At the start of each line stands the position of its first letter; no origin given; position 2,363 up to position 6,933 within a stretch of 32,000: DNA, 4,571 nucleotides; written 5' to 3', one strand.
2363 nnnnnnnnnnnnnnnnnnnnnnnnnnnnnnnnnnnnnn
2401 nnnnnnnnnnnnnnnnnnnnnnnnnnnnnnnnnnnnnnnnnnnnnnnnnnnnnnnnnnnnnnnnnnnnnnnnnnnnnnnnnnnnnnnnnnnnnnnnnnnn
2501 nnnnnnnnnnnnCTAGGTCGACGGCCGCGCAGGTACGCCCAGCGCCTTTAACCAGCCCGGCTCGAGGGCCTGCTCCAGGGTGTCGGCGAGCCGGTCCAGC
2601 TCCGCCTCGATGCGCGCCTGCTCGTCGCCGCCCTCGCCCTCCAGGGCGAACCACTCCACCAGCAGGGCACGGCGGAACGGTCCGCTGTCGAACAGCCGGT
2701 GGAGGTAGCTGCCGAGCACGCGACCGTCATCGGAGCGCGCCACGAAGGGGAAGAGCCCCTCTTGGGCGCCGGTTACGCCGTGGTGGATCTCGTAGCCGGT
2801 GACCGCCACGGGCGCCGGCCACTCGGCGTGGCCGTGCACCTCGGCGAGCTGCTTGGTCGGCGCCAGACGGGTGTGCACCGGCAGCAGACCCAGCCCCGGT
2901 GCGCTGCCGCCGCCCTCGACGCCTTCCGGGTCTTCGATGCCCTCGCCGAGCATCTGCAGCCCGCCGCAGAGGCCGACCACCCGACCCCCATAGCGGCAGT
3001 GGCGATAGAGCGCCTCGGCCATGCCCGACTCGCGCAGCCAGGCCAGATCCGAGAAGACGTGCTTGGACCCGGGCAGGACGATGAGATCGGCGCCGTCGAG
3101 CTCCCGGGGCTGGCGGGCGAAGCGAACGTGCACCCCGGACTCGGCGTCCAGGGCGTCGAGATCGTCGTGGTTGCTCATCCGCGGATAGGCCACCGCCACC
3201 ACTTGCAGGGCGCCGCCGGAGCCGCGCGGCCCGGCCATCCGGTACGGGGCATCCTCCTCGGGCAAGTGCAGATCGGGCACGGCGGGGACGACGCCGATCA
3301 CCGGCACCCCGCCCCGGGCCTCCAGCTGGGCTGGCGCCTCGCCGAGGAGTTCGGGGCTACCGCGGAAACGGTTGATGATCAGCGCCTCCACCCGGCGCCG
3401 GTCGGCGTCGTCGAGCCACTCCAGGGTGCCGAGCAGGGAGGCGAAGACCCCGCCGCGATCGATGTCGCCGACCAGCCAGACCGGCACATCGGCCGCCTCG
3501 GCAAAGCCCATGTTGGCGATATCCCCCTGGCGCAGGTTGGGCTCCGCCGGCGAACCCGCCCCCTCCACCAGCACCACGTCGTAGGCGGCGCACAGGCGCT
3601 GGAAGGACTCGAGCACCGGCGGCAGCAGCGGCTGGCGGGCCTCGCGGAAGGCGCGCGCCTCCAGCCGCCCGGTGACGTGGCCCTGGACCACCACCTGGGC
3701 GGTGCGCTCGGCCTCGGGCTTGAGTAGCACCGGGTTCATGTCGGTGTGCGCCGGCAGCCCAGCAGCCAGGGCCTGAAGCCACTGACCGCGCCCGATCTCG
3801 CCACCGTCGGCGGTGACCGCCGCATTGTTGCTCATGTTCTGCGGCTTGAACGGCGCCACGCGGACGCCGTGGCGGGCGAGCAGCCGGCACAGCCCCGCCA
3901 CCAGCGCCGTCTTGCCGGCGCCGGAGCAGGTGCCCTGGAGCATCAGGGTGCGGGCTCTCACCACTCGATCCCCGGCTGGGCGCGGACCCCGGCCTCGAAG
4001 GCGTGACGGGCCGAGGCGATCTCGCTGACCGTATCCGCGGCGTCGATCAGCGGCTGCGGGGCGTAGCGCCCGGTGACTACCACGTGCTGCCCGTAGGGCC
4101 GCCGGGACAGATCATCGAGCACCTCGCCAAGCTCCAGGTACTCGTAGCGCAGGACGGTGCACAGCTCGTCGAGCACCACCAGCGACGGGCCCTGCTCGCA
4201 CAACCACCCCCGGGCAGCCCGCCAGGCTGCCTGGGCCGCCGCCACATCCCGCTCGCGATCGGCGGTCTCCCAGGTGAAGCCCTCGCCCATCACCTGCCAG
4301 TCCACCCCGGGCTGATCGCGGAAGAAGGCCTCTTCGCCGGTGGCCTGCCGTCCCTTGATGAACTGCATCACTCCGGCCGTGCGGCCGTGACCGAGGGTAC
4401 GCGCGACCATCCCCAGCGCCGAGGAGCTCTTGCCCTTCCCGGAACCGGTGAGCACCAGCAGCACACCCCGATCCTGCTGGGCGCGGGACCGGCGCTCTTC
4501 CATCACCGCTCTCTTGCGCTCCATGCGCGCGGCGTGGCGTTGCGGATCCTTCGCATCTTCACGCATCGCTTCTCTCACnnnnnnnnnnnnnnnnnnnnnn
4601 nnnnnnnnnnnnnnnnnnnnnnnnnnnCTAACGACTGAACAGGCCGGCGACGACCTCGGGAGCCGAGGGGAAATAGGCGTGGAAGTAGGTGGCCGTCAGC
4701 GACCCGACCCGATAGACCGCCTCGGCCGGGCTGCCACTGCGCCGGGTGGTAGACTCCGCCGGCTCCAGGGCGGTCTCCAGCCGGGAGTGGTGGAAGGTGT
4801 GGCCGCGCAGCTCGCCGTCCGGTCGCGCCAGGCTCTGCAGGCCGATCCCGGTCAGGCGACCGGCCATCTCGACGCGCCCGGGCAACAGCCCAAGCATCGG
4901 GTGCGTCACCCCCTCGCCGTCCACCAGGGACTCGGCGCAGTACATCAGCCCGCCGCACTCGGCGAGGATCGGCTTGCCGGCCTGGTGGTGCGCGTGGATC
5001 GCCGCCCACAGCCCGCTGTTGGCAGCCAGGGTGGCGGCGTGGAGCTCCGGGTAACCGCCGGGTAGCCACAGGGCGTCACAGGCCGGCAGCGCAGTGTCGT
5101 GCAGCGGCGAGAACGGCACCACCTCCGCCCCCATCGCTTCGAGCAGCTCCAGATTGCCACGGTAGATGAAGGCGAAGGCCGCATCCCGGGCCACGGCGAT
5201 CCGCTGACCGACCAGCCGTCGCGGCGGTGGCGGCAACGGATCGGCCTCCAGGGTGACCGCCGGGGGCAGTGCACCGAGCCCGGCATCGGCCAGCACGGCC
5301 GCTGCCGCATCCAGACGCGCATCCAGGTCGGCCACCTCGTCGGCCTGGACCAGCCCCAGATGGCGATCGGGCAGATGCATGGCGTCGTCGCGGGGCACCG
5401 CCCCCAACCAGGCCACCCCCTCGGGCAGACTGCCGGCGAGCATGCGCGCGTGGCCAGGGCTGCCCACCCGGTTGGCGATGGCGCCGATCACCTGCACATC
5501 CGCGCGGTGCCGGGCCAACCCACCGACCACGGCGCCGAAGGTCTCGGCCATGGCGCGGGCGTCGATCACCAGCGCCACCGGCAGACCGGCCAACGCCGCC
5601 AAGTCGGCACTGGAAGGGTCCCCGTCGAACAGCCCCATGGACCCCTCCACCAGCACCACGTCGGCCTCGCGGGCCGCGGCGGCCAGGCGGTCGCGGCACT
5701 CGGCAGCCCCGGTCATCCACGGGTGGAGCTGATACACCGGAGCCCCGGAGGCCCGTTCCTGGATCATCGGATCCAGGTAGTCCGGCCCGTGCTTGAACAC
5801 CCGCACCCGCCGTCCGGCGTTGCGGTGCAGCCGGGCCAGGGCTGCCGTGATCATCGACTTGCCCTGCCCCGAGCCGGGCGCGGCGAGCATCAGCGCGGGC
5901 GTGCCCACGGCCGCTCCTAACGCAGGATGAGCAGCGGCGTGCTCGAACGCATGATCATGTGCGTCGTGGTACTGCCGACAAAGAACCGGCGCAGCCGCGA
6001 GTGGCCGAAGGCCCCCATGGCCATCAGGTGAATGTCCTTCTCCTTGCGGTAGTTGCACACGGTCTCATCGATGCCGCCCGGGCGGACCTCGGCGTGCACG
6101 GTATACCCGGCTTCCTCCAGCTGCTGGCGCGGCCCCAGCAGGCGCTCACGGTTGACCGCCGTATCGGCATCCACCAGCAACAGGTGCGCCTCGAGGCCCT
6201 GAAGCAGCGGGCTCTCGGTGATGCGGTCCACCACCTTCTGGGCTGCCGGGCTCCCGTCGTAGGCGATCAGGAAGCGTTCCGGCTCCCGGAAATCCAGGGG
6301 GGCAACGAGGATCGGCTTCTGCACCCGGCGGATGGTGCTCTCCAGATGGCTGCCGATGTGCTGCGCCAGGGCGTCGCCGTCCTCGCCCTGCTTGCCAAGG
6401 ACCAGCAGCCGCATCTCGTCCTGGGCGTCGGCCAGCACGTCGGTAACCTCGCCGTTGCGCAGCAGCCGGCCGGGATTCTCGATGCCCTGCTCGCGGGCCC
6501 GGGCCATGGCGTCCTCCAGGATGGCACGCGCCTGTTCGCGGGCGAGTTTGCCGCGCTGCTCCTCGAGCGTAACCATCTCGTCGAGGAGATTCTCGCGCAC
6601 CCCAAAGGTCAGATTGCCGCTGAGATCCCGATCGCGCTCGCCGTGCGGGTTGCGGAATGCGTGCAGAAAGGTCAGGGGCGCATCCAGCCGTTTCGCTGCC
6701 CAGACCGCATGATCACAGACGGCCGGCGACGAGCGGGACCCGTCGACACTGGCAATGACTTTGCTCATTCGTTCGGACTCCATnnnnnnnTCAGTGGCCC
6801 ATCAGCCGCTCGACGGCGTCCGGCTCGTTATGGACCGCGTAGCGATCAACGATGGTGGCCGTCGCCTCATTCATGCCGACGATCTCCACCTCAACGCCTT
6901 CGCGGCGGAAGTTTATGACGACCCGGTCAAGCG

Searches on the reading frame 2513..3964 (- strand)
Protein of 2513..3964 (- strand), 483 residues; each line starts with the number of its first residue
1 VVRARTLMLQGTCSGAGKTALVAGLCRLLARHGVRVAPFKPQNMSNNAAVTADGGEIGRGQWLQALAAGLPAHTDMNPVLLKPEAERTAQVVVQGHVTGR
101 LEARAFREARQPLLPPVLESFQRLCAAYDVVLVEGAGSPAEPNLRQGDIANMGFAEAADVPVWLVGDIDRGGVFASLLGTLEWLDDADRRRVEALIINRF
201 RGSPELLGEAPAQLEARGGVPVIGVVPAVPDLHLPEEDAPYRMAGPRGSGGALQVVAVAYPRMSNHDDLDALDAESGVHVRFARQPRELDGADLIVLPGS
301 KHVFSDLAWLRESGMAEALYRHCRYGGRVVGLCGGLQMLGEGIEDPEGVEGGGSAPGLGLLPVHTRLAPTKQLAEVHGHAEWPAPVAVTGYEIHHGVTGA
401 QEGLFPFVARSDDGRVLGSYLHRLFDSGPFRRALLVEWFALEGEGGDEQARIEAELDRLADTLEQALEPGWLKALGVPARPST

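Call 26: search_protein_families(library=pfam, proteins=[window:2513-3964:-], max_evalue=0.00001)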
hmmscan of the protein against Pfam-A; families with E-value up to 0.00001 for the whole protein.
window:2513-3964:- (483 aa): 3 families
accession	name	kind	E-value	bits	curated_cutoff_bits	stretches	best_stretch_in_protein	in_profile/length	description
PF07685.20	GATase_3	-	1.1e-46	159.4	27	1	255-429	2-195/196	CobB/CobQ-like glutamine amidotransferase domain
PF01656.29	CbiA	-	1.2e-19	71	25.4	1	8-237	2-121/125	CobQ/CobB/MinD/ParA nucleotide binding domain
PF13500.12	AAA_26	-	5.4e-19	69.3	27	1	5-233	1-195/198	AAA domain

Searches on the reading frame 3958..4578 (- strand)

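Call 26: search_protein_families(library=pfam, proteins=[window:3958-4578:-], max_evalue=0.00001)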
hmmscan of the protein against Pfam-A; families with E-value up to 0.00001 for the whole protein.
window:3958-4578:- (206 aa): 1 family
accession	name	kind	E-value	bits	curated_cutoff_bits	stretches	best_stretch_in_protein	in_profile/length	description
PF02572.21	CobA_CobO_BtuR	-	1.2e-56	192.1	25.7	1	37-206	2-172/172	ATP:corrinoid adenosyltransferase BtuR/CobO/CobP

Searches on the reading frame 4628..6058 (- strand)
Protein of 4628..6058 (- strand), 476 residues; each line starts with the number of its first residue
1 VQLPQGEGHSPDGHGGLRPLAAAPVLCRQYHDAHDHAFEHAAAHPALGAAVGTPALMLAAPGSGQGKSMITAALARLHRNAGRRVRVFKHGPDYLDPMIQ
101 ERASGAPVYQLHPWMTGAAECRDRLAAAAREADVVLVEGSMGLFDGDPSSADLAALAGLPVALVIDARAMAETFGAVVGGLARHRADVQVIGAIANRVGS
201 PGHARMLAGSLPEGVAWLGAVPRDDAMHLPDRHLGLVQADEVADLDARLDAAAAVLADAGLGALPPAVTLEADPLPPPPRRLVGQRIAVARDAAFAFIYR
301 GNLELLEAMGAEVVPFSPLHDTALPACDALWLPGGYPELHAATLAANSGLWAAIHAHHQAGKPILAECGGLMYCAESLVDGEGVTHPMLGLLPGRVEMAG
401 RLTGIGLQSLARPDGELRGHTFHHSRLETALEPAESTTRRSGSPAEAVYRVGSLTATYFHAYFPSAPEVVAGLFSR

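Call 26: search_protein_families(library=pfam, proteins=[window:4628-6058:-], max_evalue=0.00001)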
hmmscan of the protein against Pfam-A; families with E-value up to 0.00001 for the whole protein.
window:4628-6058:- (476 aa): 3 families
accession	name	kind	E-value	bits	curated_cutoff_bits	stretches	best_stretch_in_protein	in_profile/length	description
PF07685.20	GATase_3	-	9.1e-36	123.8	27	1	286-465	1-193/196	CobB/CobQ-like glutamine amidotransferase domain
PF01656.29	CbiA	-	9.7e-14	51.8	25.4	1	57-234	2-123/125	CobQ/CobB/MinD/ParA nucleotide binding domain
PF13500.12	AAA_26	-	2.3e-08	34.6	27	0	128-225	95-192/198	AAA domain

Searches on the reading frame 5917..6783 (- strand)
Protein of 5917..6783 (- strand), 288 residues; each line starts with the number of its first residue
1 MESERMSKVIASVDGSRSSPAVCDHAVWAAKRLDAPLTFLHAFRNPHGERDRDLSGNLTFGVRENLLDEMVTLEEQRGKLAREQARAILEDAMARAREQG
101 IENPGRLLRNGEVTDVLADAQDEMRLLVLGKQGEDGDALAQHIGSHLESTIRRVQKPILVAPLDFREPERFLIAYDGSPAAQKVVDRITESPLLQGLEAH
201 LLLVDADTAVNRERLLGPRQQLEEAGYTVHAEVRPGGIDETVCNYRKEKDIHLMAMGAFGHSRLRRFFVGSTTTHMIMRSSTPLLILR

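Call 26: search_protein_families(library=pfam, proteins=[window:5917-6783:-], max_evalue=0.00001)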
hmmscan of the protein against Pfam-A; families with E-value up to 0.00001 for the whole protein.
window:5917-6783:- (288 aa): 1 family
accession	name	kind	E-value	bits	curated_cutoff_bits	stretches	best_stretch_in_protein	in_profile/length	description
PF00582.32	Usp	-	8.5e-29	101.3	24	2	170-288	4-141/141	Universal stress protein family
